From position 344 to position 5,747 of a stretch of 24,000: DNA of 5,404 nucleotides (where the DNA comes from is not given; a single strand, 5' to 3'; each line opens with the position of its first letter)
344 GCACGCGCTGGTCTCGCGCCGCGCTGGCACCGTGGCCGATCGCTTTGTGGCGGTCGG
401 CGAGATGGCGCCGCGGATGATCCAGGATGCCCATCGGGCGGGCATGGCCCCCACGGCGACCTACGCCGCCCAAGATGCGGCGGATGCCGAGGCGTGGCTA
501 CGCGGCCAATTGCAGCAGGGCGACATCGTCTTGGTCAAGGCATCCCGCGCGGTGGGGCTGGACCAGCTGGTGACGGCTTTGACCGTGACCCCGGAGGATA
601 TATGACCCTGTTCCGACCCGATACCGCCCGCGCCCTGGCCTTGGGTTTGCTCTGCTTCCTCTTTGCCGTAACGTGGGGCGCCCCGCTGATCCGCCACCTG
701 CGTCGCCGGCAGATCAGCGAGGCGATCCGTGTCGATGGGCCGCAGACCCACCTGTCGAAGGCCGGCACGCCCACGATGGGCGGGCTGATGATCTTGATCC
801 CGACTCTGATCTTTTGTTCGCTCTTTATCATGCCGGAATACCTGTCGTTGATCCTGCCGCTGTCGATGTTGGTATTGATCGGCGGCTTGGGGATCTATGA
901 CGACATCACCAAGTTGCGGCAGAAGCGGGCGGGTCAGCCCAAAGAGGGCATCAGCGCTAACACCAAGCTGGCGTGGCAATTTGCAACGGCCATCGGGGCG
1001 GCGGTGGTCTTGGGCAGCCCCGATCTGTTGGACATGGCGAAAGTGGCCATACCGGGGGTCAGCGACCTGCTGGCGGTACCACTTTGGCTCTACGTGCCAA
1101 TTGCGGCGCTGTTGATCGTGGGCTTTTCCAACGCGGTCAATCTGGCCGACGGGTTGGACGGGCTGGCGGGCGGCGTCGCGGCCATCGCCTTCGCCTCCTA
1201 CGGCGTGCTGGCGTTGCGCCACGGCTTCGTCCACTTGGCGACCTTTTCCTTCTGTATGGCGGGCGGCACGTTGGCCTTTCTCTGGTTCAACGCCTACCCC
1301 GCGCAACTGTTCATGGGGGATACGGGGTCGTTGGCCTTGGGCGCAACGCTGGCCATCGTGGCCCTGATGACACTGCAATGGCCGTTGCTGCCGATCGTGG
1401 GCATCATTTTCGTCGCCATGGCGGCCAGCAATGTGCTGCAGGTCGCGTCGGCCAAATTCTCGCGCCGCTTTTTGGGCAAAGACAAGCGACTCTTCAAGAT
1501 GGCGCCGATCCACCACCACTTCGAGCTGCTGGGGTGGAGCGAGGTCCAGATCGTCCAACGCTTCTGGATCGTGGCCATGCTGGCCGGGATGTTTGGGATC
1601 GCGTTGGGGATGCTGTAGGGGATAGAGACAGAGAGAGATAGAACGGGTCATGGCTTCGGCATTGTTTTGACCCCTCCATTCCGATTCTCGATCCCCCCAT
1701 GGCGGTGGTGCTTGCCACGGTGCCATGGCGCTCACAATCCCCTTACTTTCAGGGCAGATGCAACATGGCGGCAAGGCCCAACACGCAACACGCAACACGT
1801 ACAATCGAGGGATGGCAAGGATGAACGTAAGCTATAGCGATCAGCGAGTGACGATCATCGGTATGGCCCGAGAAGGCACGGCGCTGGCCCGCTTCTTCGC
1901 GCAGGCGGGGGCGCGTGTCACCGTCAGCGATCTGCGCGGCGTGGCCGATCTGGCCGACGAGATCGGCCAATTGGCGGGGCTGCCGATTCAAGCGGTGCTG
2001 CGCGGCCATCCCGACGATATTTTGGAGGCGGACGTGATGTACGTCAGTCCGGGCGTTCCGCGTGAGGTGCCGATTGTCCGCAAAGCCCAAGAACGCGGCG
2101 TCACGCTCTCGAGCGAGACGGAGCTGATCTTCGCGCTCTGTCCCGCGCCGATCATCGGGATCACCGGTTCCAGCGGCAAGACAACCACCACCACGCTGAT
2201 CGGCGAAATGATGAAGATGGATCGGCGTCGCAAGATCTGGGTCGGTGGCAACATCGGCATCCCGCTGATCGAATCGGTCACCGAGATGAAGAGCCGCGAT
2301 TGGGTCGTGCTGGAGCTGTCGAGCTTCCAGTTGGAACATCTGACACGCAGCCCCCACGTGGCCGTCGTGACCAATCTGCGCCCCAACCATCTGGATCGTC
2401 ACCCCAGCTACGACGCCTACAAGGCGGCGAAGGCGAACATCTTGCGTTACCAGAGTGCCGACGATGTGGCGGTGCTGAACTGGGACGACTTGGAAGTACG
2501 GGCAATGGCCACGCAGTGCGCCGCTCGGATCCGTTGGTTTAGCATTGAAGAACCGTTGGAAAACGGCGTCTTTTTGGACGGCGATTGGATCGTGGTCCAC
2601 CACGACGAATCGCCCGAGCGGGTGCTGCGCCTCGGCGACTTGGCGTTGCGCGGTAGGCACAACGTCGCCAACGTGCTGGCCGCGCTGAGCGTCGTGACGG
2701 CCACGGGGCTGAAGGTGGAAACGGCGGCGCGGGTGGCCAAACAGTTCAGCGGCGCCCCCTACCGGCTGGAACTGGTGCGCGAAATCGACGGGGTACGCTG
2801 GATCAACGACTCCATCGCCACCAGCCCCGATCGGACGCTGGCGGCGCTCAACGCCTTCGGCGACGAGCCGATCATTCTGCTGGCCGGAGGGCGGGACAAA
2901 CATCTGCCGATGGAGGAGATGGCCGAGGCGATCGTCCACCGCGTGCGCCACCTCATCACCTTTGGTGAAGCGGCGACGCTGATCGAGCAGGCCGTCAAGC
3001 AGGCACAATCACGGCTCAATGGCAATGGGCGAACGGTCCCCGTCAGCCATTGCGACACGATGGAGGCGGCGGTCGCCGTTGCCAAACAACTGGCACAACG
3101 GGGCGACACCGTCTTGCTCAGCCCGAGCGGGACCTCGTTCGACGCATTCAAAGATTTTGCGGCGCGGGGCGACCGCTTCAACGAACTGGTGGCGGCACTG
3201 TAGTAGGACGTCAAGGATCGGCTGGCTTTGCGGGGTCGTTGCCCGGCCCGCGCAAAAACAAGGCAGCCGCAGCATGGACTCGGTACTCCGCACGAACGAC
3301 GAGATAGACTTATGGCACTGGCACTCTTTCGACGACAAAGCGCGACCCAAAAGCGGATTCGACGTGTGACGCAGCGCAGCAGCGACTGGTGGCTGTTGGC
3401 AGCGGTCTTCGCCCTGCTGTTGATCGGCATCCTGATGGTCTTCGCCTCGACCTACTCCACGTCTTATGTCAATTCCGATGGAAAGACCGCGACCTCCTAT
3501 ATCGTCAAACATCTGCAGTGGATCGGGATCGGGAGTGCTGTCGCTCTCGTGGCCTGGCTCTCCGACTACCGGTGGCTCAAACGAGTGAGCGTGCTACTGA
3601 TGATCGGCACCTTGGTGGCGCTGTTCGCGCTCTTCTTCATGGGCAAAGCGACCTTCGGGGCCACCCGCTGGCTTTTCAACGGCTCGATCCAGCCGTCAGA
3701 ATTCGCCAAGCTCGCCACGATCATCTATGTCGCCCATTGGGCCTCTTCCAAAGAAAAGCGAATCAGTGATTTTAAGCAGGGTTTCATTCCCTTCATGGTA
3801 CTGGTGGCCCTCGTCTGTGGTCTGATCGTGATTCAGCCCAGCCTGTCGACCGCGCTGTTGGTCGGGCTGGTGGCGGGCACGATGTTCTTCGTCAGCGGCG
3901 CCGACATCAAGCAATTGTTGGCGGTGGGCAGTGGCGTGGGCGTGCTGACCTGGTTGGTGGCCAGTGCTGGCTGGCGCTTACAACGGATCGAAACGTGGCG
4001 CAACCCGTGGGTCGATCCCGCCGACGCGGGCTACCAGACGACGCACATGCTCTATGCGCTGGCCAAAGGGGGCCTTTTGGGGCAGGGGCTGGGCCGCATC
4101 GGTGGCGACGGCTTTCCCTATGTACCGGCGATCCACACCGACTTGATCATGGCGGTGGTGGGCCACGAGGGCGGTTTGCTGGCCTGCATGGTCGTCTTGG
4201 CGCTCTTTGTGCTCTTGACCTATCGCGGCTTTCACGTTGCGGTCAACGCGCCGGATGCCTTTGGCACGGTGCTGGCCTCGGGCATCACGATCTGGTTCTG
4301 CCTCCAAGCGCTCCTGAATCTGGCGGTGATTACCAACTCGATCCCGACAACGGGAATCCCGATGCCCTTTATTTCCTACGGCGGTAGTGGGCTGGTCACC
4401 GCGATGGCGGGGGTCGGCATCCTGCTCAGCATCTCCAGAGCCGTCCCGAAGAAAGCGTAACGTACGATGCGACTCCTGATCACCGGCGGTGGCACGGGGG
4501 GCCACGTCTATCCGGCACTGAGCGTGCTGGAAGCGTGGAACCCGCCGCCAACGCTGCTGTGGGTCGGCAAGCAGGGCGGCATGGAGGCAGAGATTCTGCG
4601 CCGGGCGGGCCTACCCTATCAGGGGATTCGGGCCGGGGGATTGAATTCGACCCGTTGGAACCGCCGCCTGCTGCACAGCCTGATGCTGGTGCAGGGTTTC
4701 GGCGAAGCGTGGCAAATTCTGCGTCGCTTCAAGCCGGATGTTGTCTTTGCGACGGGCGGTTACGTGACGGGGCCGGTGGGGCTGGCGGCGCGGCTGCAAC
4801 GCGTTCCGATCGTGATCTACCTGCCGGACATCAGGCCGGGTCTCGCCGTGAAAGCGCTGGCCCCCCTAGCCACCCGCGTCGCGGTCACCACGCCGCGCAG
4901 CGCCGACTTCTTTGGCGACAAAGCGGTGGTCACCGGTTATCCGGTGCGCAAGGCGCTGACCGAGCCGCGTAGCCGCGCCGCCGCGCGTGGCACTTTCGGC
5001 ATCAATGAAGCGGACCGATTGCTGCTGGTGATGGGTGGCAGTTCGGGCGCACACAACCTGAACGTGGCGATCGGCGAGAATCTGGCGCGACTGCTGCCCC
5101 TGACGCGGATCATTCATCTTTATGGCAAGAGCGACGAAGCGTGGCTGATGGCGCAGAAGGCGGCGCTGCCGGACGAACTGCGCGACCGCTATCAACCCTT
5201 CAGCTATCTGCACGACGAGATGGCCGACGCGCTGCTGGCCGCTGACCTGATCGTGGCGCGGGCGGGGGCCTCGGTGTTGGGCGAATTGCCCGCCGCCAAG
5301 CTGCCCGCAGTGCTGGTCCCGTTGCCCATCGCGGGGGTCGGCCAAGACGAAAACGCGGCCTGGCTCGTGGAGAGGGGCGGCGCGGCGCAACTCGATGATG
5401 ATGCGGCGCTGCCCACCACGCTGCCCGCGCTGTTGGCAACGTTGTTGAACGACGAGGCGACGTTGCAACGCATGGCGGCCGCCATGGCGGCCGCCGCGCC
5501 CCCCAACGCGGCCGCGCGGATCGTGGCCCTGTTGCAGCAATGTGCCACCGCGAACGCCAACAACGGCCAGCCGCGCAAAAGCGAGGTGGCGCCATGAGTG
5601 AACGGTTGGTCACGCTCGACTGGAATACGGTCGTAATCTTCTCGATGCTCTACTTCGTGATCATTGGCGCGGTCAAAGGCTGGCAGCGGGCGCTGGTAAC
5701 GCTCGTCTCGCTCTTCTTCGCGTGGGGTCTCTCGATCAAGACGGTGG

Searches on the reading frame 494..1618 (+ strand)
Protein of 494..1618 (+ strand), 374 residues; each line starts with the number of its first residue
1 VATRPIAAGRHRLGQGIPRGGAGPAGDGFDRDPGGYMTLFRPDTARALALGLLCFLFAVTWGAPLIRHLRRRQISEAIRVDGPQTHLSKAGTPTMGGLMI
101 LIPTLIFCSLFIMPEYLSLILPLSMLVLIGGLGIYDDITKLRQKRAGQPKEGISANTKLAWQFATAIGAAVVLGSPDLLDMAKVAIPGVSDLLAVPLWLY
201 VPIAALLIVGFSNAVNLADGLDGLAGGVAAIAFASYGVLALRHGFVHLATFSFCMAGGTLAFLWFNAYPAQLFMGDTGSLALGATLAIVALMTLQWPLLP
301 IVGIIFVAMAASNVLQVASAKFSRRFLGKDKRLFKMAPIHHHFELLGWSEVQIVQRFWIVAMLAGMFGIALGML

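Call 63: search_protein_families(library=pfam, proteins=[window:494-1618:+])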
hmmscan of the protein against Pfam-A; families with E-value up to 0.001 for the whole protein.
window:494-1618:+ (374 aa): 2 families
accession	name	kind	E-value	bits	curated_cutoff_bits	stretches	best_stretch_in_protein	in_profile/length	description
PF00953.26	Glycos_transf_4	-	4e-38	131.4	27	1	123-292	5-158/160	Glycosyl transferase family 4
PF10555.14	MraY_sig1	-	3.1e-05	23.7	20.1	1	89-101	1-13/13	Phospho-N-acetylmuramoyl-pentapeptide-transferase signature 1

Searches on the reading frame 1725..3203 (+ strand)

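Call 63: search_protein_families(library=pfam, proteins=[window:1725-3203:+])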
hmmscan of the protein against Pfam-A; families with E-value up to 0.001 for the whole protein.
window:1725-3203:+ (492 aa): 3 families
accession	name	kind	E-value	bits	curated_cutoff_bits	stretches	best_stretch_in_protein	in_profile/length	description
PF08245.18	Mur_ligase_M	-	1.1e-29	104.3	24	1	146-323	1-199/200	Mur ligase middle domain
PF02875.26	Mur_ligase_C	-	1.9e-17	64.7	28.4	1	347-469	2-127/127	Mur ligase, glutamate ligase domain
PF21799.2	MurD-like_N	-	1.7e-09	38.2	27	1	41-128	2-86/88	Mur ligase MurD-like, N-terminal domain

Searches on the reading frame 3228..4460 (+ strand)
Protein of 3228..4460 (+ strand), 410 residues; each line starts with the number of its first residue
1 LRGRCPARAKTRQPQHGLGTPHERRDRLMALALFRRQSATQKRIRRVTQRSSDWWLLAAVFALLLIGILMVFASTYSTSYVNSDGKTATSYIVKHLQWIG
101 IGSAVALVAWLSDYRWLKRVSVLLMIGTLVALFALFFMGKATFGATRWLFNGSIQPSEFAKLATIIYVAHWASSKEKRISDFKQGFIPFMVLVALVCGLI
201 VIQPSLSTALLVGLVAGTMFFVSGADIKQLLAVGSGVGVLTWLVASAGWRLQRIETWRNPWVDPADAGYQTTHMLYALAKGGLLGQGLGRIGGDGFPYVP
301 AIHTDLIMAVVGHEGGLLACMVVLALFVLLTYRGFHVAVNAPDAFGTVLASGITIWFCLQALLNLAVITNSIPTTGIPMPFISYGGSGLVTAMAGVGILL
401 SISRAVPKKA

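Call 63: search_protein_families(library=pfam, proteins=[window:3228-4460:+])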
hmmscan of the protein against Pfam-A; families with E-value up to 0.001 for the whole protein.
window:3228-4460:+ (410 aa): 1 family
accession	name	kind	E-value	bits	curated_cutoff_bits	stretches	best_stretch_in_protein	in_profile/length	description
PF01098.24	FTSW_RODA_SPOVE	-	2.9e-85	286.8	26.4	1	56-405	3-353/356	Cell cycle protein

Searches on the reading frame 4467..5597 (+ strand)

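Call 63: search_protein_families(library=pfam, proteins=[window:4467-5597:+])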
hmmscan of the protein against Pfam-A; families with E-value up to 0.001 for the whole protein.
window:4467-5597:+ (376 aa): 4 families
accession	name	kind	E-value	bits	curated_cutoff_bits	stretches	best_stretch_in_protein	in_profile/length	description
PF04101.22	Glyco_tran_28_C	-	1.9e-24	87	22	1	186-350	2-164/166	Glycosyltransferase family 28 C-terminal domain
PF03033.26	Glyco_transf_28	-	4.9e-24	85.4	26.2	1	4-139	2-138/139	Glycosyltransferase family 28 N-terminal domain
PF13579.12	Glyco_trans_4_4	-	2.2e-05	25.3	29.7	1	44-137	35-119/158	Glycosyl transferase 4-like domain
PF13439.12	Glyco_transf_4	-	0.00015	22.2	28.5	1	62-118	48-102/170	Glycosyltransferase Family 4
